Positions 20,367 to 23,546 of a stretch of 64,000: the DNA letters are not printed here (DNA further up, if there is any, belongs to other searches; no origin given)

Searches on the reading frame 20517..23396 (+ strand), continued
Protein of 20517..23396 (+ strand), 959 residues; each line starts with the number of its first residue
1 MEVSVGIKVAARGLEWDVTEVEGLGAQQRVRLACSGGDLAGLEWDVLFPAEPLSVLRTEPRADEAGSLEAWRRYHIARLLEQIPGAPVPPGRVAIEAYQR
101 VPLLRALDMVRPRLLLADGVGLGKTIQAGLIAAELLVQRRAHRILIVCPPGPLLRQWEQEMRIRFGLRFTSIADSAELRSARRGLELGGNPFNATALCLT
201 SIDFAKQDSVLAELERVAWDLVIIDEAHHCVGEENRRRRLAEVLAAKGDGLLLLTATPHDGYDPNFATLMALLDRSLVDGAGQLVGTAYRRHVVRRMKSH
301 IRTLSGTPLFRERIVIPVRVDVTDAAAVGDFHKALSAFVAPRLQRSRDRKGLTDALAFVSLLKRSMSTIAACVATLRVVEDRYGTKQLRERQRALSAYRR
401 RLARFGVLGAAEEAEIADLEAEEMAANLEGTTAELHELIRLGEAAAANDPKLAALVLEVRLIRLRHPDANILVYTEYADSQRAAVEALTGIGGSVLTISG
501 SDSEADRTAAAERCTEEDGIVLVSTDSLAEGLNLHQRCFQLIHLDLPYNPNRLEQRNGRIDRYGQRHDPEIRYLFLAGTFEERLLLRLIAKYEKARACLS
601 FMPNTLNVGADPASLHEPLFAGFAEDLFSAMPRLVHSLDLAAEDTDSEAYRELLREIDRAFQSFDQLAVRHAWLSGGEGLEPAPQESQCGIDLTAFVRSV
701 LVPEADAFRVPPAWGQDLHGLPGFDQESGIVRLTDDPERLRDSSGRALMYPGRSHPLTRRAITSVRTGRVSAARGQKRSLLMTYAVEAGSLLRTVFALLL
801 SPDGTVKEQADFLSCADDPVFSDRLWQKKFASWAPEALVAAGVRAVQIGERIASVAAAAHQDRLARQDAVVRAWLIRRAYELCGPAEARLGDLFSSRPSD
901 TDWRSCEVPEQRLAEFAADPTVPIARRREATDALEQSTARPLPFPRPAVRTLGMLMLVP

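Call 38: search_protein_families(library=padloc, proteins=[L082:1659-2753:+, L060:16576-20562:+, L082:2725-3159:+, L070:16909-18867:+, L081:17161-18576:+, L054:19307-20290:+, L065:16539-18326:+, L065:18019-21831:+, L061:5251-7188:+, L028:20123-22918:+], max_evalue=0.00001)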
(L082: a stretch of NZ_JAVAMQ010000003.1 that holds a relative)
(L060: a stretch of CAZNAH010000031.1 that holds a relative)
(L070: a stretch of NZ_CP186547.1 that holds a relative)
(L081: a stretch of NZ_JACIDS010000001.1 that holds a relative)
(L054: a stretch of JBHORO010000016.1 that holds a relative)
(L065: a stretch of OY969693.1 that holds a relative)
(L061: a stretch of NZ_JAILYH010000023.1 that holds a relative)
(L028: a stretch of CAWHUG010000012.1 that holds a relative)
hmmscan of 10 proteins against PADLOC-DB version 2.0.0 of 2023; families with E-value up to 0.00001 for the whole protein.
L082:1659-2753:+ (364 aa): 58 families (the best 25 are shown)
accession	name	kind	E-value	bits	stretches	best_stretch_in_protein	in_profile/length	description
PDLC02651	DrmMII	-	3.2e-90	300.7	1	4-340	3-357/371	DrmMII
PDLC03378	MTase_II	-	1.5e-85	285.5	1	4-345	3-335/344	Type II methyltransferase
PDLC00033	DruM2|DruM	-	8.8e-73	243.7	1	2-340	20-364/368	DNA cytosine methylase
PDLC03234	MTase_II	-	5.2e-66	221.4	2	2-202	3-211/375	Type II methyltransferase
PDLC03326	MTase_II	-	5.6e-52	175.3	1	3-343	4-379/412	Type II methyltransferase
PDLC03237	MTase_II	-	1.2e-47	160.5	2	4-175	794-975/1036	Type II methyltransferase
PDLC03272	MTase_II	-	2.1e-45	153.6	1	1-347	72-397/407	Type II methyltransferase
PDLC02650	DrmMII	-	8e-39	131.7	2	134-336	208-414/435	DrmMII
PDLC00026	DruM2|DruM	-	1e-37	128.4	1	2-348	3-326/336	DNA cytosine methylase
PDLC03330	MTase_II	-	9.1e-32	108.4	1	2-343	97-429/430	Type II methyltransferase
PDLC02649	DrmMII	-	1.6e-31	107.8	3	70-203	115-257/422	DrmMII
PDLC00030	DruM2|DruM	-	3.7e-31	106.6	2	2-167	4-183/380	DNA cytosine methylase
PDLC03381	MTase_II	-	2.7e-30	103.7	2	6-201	151-360/396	Type II methyltransferase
PDLC03270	MTase_II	-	4.2e-30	102.9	2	5-187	2-185/309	Type II methyltransferase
PDLC03225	MTase_II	-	5.5e-30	102.6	3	244-351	511-609/615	Type II methyltransferase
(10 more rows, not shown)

L060:16576-20562:+ (1328 aa): 7 families
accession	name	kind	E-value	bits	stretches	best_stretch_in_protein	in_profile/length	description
PDLC02567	DrmA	-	0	1523.5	1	10-1322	417-1739/1750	DrmA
PDLC02577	DrmA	-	0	1169.8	1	636-1326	2-697/697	DrmA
PDLC02575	DrmA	-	0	1127.2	1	451-1308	1-831/837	DrmA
PDLC02571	DrmA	-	4.7e-211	701.5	2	782-1269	768-1240/1282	DrmA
PDLC02568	DrmA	-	7.9e-113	376.2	1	725-1234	26-517/611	DrmA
PDLC02574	DrmA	-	3.7e-67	224.2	1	1059-1311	5-258/269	DrmA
PDLC02576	DrmA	-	8e-63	210.6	2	572-973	495-874/1235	DrmA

L082:2725-3159:+ (144 aa): 1 family
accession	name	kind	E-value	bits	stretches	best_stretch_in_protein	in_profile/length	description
PDLC03397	Vsr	-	6.5e-13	47.1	1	12-120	11-117/156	Type II nicking endonuclease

L070:16909-18867:+ (652 aa): 2 families
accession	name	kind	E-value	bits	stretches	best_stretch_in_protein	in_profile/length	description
PDLC03419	REase_II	-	1.5e-99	332.2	1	5-577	4-595/695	Type II restriction enzyme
PDLC03485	REase_II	-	4.9e-76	254.4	1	5-373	5-363/611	Type II restriction enzyme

L081:17161-18576:+ (471 aa): 0 families

L054:19307-20290:+ (327 aa): 0 families

L065:16539-18326:+ (595 aa): 17 families
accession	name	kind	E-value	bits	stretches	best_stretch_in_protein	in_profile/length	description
PDLC00037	DruE3|DruE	-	2.4e-57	192.7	1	33-525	27-500/2055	SNF2 family N-terminal domain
PDLC00013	DruE1|DruE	-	9.1e-53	177.6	2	201-516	257-584/1776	SNF2 family N-terminal domain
PDLC00036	DruE3|DruE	-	6.8e-52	173.9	1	102-337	94-320/2023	SNF2 family N-terminal domain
PDLC00035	DruE3|DruE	-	8.9e-52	174.1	1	26-377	21-373/1460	SNF2 family N-terminal domain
PDLC00015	DruE2|DruE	-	4.4e-45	151.9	2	206-520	281-587/1887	SNF2 family N-terminal domain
PDLC00014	DruE2|DruE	-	2.6e-43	145.9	2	206-521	299-639/1928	SNF2 family N-terminal domain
PDLC00051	DruE4|DruE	-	2.6e-42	142.6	2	206-519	267-561/1829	SNF2 family N-terminal domain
PDLC02896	DpdJ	-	6.7e-24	81.7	2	213-302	326-414/1487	DpdJ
PDLC03960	SngC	-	3.9e-15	53.7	1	100-313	24-206/720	-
PDLC02503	BrxHI|BrxHII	-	3e-14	50.3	1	101-301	25-195/698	BrxHI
PDLC02570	DrmA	-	2.5e-11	40.6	1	118-173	193-248/851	DrmA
PDLC02898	DpdJ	-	5.8e-11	39.9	1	220-291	345-416/506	DpdJ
PDLC02893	DpdJ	-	6.2e-11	39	1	220-293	345-418/876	DpdJ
PDLC02501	BrxHI|BrxHII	-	2.4e-07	27.3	1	103-300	26-195/925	BrxHI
PDLC00937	Cas3d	-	4.2e-06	24.2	1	104-303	1-194/357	"CRISPR-associated helicase Cas3, subtype CYANO"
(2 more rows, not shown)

L065:18019-21831:+ (1270 aa): 14 families
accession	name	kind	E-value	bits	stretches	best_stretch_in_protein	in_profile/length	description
PDLC00013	DruE1|DruE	-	6.1e-80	267.7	1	161-1190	720-1718/1776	SNF2 family N-terminal domain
PDLC00037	DruE3|DruE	-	1.4e-68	229.9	1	503-1185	1032-1709/2055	SNF2 family N-terminal domain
PDLC00014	DruE2|DruE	-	2e-58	196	3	387-611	1053-1278/1928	SNF2 family N-terminal domain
PDLC00015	DruE2|DruE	-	9e-58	194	2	381-1153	1017-1778/1887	SNF2 family N-terminal domain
PDLC00036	DruE3|DruE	-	1.3e-46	156.4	1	504-1162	1026-1668/2023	SNF2 family N-terminal domain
PDLC00035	DruE3|DruE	-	2.2e-46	156.2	1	503-822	1035-1348/1460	SNF2 family N-terminal domain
PDLC00051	DruE4|DruE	-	3.5e-46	155.4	2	432-619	1016-1211/1829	SNF2 family N-terminal domain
PDLC02503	BrxHI|BrxHII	-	9.3e-12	42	1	514-582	285-351/698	BrxHI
PDLC03960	SngC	-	7.9e-11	39.4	1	503-578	292-367/720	-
PDLC02569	DrmA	-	6.1e-10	35.5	1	512-580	813-880/1095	DrmA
PDLC02501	BrxHI|BrxHII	-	1.5e-07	27.9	1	513-582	284-351/925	BrxHI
PDLC03928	PsyrT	-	2.6e-07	27.3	1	502-579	266-341/689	-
PDLC02570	DrmA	-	5.4e-07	26.3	1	528-599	580-647/851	DrmA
PDLC02896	DpdJ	-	7.5e-07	25.2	0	529-575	580-626/1487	DpdJ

L061:5251-7188:+ (645 aa): 5 families
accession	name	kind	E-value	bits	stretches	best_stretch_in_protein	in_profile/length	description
PDLC02196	IetA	-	4.9e-25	86.7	1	239-438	123-318/374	-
PDLC02195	IetA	-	4.5e-22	76.9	1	240-423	139-317/395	-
PDLC04232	IetA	-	1.8e-20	71.6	1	241-420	119-294/330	-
PDLC04231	IetA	-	9e-17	59.7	1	240-365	119-240/262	-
PDLC00915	TRIP13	-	1.9e-07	28.8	0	298-394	133-230/302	TRIP13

L028:20123-22918:+ (931 aa): 11 families
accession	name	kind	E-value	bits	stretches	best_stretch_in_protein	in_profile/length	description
PDLC00013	DruE1|DruE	-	7.7e-45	151.3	1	305-507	960-1181/1776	SNF2 family N-terminal domain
PDLC00037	DruE3|DruE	-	1.9e-37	126.6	1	382-661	1033-1291/2055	SNF2 family N-terminal domain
PDLC00014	DruE2|DruE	-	2e-36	123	1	330-784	1109-1559/1928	SNF2 family N-terminal domain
PDLC00015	DruE2|DruE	-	2e-33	113.3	1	374-775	1127-1518/1887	SNF2 family N-terminal domain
PDLC00035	DruE3|DruE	-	2.6e-32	109.6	1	382-660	1036-1295/1460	SNF2 family N-terminal domain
PDLC00051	DruE4|DruE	-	9.4e-31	104.3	1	312-505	1019-1221/1829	SNF2 family N-terminal domain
PDLC00036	DruE3|DruE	-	1.1e-28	96.9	1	381-507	1025-1148/2023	SNF2 family N-terminal domain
PDLC02570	DrmA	-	1.1e-08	31.9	1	382-490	559-662/851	DrmA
PDLC02503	BrxHI|BrxHII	-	1.3e-08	31.7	1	389-454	282-343/698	BrxHI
PDLC02569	DrmA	-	1.4e-07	27.7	1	393-474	816-894/1095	DrmA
PDLC03960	SngC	-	9.5e-06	22.6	0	384-458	295-367/720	-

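Call 39: search_protein_families(library=pfam, proteins=[L082:1659-2753:+, L060:16576-20562:+, L082:2725-3159:+, L070:16909-18867:+, L081:17161-18576:+, L054:19307-20290:+, L065:16539-18326:+, L065:18019-21831:+, L061:5251-7188:+, L037:17182-18486:+], max_evalue=0.0001)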
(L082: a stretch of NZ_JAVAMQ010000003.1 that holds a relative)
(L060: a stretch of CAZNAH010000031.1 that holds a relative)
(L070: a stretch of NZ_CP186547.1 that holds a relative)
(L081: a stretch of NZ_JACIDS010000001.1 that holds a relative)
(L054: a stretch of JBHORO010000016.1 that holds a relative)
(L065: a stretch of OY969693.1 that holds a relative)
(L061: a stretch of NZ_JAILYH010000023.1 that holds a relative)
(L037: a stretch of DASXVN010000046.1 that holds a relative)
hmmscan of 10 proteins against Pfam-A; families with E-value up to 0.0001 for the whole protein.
L082:1659-2753:+ (364 aa): 1 family
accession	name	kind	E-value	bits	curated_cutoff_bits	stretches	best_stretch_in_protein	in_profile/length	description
PF00145.23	DNA_methylase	-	4.4e-53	181.3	22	1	5-337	2-323/324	C-5 cytosine-specific DNA methylase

L060:16576-20562:+ (1328 aa): 1 family
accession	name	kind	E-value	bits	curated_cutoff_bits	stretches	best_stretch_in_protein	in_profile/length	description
PF00271.37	Helicase_C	-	5.8e-05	23.7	23.5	0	1090-1132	66-108/110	Helicase conserved C-terminal domain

L082:2725-3159:+ (144 aa): 2 families
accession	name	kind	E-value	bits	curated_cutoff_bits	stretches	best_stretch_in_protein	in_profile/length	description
PF03852.21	Vsr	-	1.6e-18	66.7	27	1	12-74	10-69/74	DNA mismatch endonuclease Vsr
PF18741.7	MTES_1575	-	2e-05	25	38.2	0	93-135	52-94/96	REase_MTES_1575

L070:16909-18867:+ (652 aa): 2 families
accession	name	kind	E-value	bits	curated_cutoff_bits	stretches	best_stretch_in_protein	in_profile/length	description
PF13589.12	HATPase_c_3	-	2.1e-19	70.3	25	1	26-157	3-130/137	Histidine kinase-, DNA gyrase B-, and HSP90-like ATPase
PF02518.31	HATPase_c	-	5.3e-06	27.3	26.4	1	26-89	6-76/111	Histidine kinase-, DNA gyrase B-, and HSP90-like ATPase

L081:17161-18576:+ (471 aa): 1 family
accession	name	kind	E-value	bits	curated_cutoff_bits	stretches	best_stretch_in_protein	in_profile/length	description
PF13589.12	HATPase_c_3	-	6.8e-09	36.3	25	1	27-132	2-98/137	Histidine kinase-, DNA gyrase B-, and HSP90-like ATPase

L054:19307-20290:+ (327 aa): 1 family
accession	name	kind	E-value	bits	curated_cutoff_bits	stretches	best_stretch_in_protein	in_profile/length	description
PF20553.4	Methyltransf_35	-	5.4e-81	272.7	27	1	3-325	2-307/309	Putative O-methyltransferase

L065:16539-18326:+ (595 aa): 2 families
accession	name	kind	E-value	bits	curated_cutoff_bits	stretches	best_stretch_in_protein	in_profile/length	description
PF00270.35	DEAD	-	2.1e-26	93.1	26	1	103-303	2-162/167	DEAD/DEAH box helicase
PF04851.21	ResIII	-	2e-06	28.3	22.5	1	99-270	2-141/164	Type III restriction enzyme, res subunit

L065:18019-21831:+ (1270 aa): 2 families
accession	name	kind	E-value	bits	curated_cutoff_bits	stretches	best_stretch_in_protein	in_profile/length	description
PF00271.37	Helicase_C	-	8.1e-13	49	23.5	1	501-573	39-109/110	Helicase conserved C-terminal domain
PF09369.15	MZB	-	1.1e-09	39.3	24.2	1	1037-1123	1-80/80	MrfA Zn-binding domain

L061:5251-7188:+ (645 aa): 4 families
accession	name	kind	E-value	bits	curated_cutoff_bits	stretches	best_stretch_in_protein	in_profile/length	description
PF00004.35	AAA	-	3.2e-29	102.5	21.2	1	241-372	1-130/131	ATPase family associated with various cellular activities (AAA)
PF01434.24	Peptidase_M41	-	8.6e-16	58.8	29.9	1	450-625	9-191/191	Peptidase family M41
PF17862.7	AAA_lid_3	-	1.4e-05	25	27.2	1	402-425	10-33/45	AAA+ lid domain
PF05496.18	RuvB_N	-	2.1e-05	24.8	27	1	240-311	35-97/159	Holliday junction DNA helicase RuvB P-loop domain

L037:17182-18486:+ (434 aa): 0 families
